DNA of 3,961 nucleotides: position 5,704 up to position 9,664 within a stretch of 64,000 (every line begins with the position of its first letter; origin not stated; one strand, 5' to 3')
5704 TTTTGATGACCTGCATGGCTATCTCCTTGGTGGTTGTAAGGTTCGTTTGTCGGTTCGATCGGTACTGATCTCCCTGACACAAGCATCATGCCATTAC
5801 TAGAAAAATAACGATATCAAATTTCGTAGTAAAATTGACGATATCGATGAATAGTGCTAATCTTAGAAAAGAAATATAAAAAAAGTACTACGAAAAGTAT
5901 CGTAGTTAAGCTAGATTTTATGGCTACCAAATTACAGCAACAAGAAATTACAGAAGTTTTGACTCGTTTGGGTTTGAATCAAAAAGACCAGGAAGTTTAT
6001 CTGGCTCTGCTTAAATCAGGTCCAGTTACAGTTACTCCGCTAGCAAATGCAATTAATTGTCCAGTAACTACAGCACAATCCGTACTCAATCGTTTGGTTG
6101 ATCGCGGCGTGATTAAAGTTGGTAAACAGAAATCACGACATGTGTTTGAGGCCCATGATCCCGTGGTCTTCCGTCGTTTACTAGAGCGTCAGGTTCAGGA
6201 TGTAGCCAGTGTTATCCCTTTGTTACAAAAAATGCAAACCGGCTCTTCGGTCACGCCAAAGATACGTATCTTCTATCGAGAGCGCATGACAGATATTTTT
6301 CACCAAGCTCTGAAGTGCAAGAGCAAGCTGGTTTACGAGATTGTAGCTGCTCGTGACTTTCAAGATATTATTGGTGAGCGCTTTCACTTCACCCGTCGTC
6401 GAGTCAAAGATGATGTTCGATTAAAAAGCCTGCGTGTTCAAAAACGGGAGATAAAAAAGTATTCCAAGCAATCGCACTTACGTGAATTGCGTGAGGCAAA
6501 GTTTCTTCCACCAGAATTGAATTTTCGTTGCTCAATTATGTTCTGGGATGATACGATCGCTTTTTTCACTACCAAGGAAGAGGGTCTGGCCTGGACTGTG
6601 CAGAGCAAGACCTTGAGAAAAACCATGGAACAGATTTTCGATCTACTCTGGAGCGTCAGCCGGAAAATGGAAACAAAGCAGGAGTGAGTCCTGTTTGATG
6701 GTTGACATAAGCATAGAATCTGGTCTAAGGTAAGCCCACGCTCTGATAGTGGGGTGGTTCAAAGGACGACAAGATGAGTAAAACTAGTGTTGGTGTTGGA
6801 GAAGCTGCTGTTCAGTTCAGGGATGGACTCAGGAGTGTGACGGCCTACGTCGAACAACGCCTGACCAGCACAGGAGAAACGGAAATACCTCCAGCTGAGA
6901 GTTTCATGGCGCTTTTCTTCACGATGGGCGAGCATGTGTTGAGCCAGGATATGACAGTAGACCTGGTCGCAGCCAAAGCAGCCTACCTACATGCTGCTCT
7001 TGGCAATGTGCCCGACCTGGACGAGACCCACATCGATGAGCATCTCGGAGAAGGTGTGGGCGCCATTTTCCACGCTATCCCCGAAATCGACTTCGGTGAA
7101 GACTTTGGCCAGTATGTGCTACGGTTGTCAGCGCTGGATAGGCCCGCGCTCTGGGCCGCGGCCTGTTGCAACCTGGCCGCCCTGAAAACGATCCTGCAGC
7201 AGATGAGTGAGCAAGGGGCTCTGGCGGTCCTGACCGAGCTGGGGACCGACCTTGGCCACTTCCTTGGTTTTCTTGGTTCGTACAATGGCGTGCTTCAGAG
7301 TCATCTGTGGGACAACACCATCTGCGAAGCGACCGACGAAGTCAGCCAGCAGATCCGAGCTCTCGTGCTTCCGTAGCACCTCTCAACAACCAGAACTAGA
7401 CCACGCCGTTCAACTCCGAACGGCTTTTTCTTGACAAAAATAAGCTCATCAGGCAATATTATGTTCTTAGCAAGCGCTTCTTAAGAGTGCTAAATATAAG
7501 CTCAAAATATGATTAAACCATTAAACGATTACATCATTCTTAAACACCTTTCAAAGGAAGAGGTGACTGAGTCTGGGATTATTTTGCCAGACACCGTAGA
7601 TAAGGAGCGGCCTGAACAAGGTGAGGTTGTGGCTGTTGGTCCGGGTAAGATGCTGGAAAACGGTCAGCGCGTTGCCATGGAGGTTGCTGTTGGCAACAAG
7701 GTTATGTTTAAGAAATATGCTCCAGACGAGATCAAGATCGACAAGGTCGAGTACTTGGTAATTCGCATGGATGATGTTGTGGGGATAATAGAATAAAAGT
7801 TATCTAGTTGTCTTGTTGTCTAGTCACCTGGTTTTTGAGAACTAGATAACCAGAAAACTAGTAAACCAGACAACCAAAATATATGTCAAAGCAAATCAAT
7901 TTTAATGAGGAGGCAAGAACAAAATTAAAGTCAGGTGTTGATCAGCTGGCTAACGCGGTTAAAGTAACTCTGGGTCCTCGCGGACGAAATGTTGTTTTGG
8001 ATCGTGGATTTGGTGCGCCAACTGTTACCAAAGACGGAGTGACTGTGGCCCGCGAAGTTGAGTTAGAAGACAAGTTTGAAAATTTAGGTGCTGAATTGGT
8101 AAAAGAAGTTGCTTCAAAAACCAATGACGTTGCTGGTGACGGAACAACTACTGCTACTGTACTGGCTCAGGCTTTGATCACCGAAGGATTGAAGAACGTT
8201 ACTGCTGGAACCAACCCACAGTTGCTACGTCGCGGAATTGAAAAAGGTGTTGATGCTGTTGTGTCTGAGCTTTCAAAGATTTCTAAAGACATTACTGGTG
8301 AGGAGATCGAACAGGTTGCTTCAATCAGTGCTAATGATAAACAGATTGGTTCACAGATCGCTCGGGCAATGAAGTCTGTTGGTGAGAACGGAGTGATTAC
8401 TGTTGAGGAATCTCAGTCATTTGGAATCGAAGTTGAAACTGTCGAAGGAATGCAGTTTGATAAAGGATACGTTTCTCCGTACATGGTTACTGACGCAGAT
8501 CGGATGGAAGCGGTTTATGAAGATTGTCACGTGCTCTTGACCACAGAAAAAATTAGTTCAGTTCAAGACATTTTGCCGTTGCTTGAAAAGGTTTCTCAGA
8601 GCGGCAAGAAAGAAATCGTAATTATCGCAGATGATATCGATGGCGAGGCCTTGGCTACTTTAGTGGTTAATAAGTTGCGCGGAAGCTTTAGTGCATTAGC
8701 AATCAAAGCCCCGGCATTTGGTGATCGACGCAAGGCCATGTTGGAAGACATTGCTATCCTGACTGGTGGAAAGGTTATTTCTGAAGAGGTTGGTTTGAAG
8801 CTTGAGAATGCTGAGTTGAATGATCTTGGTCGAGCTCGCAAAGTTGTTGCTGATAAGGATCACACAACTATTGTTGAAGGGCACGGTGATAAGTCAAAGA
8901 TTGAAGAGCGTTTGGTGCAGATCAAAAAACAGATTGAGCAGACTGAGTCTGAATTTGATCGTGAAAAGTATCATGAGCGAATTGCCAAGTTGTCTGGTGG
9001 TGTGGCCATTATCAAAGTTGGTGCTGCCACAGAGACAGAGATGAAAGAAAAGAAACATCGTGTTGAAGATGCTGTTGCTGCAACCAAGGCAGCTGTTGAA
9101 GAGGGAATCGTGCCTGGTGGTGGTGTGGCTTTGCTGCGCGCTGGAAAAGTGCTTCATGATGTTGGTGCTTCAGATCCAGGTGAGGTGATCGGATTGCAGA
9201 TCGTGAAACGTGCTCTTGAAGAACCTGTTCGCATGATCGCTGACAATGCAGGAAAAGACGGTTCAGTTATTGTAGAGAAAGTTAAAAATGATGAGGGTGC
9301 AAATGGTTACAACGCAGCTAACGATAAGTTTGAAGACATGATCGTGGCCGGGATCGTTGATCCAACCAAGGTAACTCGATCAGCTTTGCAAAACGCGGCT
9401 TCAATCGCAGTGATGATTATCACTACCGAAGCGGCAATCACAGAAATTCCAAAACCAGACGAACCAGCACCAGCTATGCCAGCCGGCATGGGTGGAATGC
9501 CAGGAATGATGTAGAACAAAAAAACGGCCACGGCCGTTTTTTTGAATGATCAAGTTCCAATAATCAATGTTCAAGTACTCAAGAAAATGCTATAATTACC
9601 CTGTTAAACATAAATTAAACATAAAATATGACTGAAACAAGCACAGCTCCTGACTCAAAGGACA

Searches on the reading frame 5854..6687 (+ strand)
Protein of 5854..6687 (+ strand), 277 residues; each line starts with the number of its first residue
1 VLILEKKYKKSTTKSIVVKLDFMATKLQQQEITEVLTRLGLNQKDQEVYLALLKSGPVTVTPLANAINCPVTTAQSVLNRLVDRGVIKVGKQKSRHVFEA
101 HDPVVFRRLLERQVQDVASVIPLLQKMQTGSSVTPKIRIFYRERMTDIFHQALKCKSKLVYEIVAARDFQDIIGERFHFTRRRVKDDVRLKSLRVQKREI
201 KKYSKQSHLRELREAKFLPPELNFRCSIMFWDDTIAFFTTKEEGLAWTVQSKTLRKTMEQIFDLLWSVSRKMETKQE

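Call 27: search_protein_families(library=pfam, proteins=[window:5854-6687:+], max_evalue=0.001)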
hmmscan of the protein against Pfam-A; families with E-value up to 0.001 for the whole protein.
window:5854-6687:+ (277 aa): 4 families
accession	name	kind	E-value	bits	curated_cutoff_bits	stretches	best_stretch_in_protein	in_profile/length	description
PF01978.25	TrmB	-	2.7e-14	53.2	25.6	1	36-103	1-67/68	Sugar-specific transcriptional regulator TrmB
PF03965.22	Penicillinase_R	-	0.00034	21.4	22.6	0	44-101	4-65/115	Penicillinase repressor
PF12840.13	HTH_20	-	0.00036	20.9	27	0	48-89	9-50/51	Helix-turn-helix domain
PF13412.12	HTH_24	-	0.00095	19.1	21.9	0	41-88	1-48/48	Winged helix-turn-helix DNA-binding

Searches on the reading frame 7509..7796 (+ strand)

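Call 60: search_protein_families(library=pfam, proteins=[window:7509-7796:+], max_evalue=0.001)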
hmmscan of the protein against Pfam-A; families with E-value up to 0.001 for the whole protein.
window:7509-7796:+ (95 aa): 1 family
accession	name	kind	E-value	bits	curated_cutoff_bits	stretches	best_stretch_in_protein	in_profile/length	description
PF00166.26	Cpn10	-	4.2e-30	104.1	21.1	1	2-94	2-93/93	Chaperonin 10 Kd subunit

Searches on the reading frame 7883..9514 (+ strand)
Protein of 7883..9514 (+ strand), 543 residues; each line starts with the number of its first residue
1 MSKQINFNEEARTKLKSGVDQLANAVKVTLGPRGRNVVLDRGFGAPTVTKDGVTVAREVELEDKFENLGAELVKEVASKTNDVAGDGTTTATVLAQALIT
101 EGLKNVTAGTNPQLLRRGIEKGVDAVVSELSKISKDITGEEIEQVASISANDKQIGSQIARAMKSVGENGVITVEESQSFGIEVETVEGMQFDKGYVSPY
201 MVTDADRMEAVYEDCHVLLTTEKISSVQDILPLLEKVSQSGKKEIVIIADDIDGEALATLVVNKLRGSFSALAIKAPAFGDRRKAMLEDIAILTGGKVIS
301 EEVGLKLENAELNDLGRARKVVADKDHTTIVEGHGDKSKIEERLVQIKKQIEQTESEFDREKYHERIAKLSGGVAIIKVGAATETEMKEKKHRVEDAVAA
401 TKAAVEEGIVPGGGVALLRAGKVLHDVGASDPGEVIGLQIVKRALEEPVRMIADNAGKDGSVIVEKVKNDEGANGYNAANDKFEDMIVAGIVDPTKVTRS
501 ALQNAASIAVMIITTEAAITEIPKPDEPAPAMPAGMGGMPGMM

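Call 27: search_protein_families(library=pfam, proteins=[window:7883-9514:+], max_evalue=0.001)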
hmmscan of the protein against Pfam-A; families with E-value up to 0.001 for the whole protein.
window:7883-9514:+ (543 aa): 1 family
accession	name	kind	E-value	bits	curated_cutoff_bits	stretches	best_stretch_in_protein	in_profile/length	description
PF00118.29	Cpn60_TCP1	-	3.2e-74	250.8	34.3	1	22-520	1-487/490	TCP-1/cpn60 chaperonin family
